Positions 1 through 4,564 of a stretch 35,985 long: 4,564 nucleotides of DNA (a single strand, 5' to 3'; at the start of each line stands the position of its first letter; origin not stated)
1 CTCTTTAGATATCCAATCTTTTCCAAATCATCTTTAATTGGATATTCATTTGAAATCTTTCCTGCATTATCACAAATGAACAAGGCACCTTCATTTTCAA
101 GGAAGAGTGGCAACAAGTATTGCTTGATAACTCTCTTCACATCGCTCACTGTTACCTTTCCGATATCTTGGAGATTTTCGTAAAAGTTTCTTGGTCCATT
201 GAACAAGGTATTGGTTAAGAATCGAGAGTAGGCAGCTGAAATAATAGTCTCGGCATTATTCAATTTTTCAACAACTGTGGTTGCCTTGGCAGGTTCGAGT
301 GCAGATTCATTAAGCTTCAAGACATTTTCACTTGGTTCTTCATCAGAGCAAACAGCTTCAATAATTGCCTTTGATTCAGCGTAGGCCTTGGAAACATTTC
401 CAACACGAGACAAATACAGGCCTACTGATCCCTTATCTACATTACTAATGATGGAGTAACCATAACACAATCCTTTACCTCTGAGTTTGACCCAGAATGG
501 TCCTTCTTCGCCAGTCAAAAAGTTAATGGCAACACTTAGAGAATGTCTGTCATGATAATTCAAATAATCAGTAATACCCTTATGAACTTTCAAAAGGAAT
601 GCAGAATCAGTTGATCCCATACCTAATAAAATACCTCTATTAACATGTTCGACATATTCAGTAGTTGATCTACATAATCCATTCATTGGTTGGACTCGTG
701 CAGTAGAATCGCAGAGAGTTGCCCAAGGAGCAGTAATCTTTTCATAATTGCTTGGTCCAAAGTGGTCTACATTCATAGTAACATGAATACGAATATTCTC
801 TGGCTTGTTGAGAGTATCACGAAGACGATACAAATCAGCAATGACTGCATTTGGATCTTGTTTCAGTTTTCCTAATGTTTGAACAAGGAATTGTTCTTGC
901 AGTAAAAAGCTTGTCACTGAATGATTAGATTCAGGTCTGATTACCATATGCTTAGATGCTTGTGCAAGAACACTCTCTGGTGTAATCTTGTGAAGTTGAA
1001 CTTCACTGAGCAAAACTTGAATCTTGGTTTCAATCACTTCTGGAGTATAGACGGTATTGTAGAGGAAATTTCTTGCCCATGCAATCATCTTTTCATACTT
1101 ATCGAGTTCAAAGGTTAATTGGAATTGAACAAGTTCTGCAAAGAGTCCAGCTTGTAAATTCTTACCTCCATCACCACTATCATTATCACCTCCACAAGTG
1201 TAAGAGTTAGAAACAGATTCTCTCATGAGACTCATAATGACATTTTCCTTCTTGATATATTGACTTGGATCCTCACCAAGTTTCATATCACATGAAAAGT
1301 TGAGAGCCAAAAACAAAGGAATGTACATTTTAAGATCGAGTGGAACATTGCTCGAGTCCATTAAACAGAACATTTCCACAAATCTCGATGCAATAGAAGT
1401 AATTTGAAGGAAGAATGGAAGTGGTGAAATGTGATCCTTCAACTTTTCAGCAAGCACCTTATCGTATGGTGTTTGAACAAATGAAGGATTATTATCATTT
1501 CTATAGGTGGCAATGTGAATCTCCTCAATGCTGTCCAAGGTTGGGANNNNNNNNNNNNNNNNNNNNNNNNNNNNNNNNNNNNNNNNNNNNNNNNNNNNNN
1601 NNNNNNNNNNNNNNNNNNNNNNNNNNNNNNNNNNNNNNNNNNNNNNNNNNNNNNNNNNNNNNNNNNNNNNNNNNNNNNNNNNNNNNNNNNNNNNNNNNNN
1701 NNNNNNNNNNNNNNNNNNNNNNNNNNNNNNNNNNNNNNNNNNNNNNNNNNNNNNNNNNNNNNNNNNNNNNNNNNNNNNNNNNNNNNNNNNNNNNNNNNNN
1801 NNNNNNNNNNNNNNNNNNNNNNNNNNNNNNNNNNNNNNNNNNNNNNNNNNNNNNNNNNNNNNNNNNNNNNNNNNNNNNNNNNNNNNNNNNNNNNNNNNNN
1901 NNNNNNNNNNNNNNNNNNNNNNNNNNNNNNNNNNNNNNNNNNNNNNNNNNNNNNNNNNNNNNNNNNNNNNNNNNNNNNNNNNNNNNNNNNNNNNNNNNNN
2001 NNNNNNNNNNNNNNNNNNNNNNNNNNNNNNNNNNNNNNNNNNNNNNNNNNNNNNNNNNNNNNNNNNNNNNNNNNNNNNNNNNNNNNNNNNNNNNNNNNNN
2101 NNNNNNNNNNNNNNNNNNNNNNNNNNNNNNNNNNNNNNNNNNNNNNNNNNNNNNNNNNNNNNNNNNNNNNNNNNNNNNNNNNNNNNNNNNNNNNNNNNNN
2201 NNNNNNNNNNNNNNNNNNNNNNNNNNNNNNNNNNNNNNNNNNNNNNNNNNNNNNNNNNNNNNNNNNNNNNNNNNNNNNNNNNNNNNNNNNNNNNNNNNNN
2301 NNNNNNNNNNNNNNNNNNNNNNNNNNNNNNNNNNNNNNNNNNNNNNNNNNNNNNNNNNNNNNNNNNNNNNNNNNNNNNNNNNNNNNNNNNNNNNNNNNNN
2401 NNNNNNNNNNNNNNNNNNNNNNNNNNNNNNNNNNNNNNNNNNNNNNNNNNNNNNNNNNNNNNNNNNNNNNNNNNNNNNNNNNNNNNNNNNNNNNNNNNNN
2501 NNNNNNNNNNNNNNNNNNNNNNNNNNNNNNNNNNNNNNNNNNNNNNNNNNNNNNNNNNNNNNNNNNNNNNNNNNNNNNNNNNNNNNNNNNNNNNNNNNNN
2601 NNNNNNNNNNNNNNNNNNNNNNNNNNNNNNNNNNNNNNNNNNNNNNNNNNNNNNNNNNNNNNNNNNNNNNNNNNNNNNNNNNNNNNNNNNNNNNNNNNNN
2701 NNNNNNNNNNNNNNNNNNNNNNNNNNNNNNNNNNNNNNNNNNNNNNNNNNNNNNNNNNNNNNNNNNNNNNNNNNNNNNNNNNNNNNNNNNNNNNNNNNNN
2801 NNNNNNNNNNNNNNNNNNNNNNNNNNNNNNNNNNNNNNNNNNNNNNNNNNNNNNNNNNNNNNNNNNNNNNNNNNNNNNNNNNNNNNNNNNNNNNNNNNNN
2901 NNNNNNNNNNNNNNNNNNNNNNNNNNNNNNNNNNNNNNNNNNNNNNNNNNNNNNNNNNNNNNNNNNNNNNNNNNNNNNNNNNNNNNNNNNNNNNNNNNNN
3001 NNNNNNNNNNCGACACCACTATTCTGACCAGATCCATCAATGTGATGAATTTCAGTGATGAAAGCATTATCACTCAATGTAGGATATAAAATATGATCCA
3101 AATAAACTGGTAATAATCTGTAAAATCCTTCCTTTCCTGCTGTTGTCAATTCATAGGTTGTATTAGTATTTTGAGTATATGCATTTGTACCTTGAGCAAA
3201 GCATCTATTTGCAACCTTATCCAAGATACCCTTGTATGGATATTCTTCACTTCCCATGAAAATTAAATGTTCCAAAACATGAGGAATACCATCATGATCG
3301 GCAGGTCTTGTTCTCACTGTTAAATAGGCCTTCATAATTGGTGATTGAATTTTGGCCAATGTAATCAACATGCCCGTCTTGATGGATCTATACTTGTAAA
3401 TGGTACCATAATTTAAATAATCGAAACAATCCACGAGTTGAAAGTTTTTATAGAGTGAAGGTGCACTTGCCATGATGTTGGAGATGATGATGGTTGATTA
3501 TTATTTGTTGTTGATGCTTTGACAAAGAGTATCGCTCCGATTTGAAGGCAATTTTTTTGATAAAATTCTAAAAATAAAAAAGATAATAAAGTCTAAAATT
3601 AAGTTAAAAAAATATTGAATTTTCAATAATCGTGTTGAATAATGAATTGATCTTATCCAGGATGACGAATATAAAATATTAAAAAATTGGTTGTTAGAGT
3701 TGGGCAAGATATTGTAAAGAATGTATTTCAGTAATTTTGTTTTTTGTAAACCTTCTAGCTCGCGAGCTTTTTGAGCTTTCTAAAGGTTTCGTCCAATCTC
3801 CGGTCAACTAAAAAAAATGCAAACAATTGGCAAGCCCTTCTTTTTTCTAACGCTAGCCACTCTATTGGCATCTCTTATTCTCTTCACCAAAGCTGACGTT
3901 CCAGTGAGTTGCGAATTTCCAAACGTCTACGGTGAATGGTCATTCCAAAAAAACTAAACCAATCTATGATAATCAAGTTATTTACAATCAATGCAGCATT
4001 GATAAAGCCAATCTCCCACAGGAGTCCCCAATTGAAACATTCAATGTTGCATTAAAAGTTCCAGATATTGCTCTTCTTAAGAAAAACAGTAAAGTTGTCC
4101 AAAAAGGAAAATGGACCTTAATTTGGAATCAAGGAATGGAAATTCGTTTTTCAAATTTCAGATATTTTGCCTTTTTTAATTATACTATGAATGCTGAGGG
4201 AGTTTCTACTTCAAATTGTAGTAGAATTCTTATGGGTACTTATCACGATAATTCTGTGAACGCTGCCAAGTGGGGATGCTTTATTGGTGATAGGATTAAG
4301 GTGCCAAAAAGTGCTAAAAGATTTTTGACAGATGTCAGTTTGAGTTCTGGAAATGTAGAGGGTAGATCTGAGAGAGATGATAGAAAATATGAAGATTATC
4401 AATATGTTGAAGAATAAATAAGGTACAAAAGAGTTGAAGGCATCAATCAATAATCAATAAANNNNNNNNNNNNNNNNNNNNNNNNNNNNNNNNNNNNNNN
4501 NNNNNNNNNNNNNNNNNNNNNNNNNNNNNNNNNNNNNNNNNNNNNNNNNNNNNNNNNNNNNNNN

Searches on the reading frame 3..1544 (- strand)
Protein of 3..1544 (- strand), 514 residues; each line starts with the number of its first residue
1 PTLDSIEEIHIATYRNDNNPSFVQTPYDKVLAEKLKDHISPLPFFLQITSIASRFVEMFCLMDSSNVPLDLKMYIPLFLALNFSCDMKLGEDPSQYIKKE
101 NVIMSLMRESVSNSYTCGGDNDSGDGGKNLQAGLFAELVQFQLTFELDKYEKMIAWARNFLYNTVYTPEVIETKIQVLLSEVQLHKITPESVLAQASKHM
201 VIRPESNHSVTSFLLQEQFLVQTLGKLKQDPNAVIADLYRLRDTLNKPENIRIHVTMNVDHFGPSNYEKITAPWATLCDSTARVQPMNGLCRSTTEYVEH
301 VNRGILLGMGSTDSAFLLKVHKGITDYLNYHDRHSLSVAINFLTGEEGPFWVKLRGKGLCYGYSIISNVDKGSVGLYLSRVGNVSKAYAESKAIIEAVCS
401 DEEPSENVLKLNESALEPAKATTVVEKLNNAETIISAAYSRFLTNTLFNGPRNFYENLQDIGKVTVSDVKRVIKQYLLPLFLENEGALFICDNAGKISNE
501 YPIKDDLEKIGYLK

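Call 32: find_homologous_proteins(query=window:3-1544:-, max_evalue=1e-10)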
Query window:3-1544:- (514 aa): 2 proteins with E <= 1e-10 among 6716 candidates.
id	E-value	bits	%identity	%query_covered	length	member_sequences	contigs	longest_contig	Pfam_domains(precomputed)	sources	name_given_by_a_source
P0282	0.0e+0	1037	100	90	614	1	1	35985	PF00675.26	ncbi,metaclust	ncbi:predicted protein, partial [Naegleria gruberi]|metaclust:status=active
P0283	1.3e-200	686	100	38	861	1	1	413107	PF00675.26,PF05193.27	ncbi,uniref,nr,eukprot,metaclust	ncbi:predicted protein [Naegleria gruberi]|uniref:Predicted protein n=1 Tax=Naegleria gruberi TaxID=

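Call 33: find_encoding_contigs(protein=P0283, flank=10000, max_places=4)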
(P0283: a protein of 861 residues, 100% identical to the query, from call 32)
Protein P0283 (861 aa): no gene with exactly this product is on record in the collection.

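Call 34: find_encoding_contigs(protein=P0282, flank=10000, max_places=4)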
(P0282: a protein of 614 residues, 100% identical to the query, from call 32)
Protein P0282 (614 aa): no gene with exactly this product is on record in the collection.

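Call 41: search_protein_families(library=pfam, proteins=[P0282], max_evalue=0.001)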
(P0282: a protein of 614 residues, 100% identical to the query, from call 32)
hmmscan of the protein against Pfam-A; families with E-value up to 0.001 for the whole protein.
P0282 (614 aa): 1 family
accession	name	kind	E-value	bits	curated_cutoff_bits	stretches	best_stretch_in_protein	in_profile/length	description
PF00675.25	Peptidase_M16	-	3.3e-09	37.2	22.3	1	57-141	27-108/149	Insulinase (Peptidase family M16)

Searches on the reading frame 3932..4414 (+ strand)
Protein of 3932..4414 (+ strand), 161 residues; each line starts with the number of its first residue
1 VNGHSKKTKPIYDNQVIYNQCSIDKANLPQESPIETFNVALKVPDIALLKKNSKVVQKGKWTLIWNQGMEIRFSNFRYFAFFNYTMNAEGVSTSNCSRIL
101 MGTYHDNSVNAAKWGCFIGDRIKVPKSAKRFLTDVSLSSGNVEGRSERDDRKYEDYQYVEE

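Call 5: search_protein_families(library=pfam, proteins=[window:3932-4414:+], max_evalue=1)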
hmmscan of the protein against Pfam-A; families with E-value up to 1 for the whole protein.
seq(161 aa): 1 family
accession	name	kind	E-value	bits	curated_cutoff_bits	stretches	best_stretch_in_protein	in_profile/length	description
PF08773.16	CathepsinC_exc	-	5.3e-20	72.3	27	1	20-120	29-120/121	Cathepsin C exclusion domain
